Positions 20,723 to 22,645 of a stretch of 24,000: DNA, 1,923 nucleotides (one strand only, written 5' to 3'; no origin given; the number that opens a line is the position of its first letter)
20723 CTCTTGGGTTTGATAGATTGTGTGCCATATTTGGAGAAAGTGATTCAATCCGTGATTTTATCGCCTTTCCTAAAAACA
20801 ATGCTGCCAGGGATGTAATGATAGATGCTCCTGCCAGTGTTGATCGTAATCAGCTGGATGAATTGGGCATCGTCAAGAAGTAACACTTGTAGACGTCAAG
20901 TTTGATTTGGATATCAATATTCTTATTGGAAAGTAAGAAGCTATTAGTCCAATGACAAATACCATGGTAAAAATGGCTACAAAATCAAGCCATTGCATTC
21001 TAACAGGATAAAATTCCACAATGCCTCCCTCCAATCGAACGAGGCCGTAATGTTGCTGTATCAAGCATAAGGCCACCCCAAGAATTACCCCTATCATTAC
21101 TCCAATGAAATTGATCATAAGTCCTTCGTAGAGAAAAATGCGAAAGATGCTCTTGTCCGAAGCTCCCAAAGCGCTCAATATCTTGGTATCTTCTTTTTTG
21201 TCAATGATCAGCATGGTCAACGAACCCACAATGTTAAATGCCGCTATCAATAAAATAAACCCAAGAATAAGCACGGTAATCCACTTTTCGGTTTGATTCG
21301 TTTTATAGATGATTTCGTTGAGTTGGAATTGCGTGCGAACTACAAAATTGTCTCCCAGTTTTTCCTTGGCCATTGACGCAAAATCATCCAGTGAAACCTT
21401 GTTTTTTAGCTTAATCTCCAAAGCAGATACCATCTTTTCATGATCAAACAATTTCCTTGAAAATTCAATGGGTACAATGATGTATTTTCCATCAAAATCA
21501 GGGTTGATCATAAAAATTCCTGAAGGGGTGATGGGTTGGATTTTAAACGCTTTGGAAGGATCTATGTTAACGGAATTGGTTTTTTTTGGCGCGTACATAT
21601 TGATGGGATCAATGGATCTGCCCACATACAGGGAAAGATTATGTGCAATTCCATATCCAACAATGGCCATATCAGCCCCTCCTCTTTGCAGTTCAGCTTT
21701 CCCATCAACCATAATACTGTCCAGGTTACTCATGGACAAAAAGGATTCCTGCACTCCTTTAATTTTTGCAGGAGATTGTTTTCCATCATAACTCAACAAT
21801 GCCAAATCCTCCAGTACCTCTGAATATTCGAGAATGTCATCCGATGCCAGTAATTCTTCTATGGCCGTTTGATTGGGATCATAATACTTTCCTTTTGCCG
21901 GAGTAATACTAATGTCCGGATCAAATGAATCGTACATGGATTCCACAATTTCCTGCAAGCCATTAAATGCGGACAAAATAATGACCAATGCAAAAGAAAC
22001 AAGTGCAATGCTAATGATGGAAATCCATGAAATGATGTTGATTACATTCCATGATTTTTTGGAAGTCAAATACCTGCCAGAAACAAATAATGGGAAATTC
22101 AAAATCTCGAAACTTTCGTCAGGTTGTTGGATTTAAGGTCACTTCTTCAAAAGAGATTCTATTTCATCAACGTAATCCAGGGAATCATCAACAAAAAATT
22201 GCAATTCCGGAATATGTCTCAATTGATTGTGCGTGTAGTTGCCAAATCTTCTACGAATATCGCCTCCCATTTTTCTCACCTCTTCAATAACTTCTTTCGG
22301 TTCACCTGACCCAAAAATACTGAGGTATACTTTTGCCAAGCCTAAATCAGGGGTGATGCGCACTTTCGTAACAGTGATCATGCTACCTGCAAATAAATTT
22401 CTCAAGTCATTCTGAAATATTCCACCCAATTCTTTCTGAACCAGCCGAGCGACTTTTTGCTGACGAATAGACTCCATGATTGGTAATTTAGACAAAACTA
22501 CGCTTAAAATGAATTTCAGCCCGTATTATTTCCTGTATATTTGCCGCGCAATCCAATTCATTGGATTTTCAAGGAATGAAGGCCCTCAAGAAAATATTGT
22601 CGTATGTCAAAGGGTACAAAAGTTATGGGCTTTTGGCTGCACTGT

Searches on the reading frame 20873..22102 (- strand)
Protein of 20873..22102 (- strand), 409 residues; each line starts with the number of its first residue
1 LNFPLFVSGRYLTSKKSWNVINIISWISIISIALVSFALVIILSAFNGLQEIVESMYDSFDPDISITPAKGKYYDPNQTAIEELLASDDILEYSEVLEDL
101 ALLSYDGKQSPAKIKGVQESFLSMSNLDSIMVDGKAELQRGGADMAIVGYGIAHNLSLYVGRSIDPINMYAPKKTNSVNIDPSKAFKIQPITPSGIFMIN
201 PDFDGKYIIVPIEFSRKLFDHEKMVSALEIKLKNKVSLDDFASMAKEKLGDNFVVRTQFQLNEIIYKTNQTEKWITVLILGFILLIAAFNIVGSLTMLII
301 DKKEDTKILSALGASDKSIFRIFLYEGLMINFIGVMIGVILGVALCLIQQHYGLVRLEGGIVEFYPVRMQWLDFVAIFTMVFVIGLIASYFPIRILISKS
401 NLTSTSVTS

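Call 26: search_protein_families(library=ncbifam, proteins=[window:20873-22102:-], max_evalue=0.00001)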
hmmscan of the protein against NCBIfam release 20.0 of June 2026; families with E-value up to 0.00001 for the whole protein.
window:20873-22102:- (409 aa): 8 families
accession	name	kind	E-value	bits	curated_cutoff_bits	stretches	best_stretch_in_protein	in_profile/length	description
TIGR02212.1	lolCE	equivalog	1.2e-62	212.1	362.45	1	3-392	2-395/411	lipoprotein-releasing ABC transporter permease subunit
NF008357.0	PRK11146.1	exception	4.1e-42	144.5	439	1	1-394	3-400/414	lipoprotein-releasing ABC transporter permease subunit LolE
TIGR02213.1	lolE_release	exception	5e-37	127.7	540.35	1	3-394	2-397/411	lipoprotein-releasing ABC transporter permease subunit LolE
NF008076.0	PRK10814.1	exception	1.4e-29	103.4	473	1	5-393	7-384/399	lipoprotein-releasing ABC transporter permease subunit LolC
TIGR03434.1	ADOP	subfamily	1.9e-09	36.2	622.3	1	265-393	263-387/803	ADOP family duplicated permease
NF038346.1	FtsX_actino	exception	3e-08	33.4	250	1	219-391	126-300/308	permease-like cell division protein FtsX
TIGR00439.2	FtsX_Gneg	equivalog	7.6e-08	31.9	255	1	276-394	169-288/292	permease-like cell division protein FtsX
NF038347.1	FtsX_Gpos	exception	8.6e-08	31.9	225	1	224-394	120-292/296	permease-like cell division protein FtsX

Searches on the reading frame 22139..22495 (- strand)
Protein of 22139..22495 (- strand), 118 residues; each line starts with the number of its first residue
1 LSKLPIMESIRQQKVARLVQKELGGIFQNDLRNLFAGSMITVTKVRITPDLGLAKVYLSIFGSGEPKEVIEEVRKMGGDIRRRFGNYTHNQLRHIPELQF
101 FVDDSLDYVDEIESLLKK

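Call 26: search_protein_families(library=ncbifam, proteins=[window:22139-22495:-], max_evalue=0.00001)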
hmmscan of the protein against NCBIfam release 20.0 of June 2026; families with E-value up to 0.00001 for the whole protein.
window:22139-22495:- (118 aa): 7 families
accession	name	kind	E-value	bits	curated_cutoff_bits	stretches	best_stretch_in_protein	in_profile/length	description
NF001802.0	PRK00521.2-5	equivalog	1.1e-19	70.6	142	1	8-117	15-124/144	30S ribosome-binding factor RbfA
TIGR00082.1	rbfA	equivalog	6.7e-17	62.1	51.15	1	8-117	3-110/115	30S ribosome-binding factor RbfA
NF010390.0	PRK13817.1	equivalog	2.5e-13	50.5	236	1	9-116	2-106/119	ribosome-binding factor A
NF010388.0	PRK13815.1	equivalog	4.4e-13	49.2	167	1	11-117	4-108/122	ribosome-binding factor A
NF001799.0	PRK00521.2-2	equivalog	8.8e-10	38.8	151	1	1-117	1-118/120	30S ribosome-binding factor RbfA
NF010391.0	PRK13818.1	equivalog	2.1e-08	34.4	206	1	12-117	5-109/121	ribosome-binding factor A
NF010389.0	PRK13816.1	equivalog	6.2e-08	32.6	196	1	11-84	4-77/131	ribosome-binding factor A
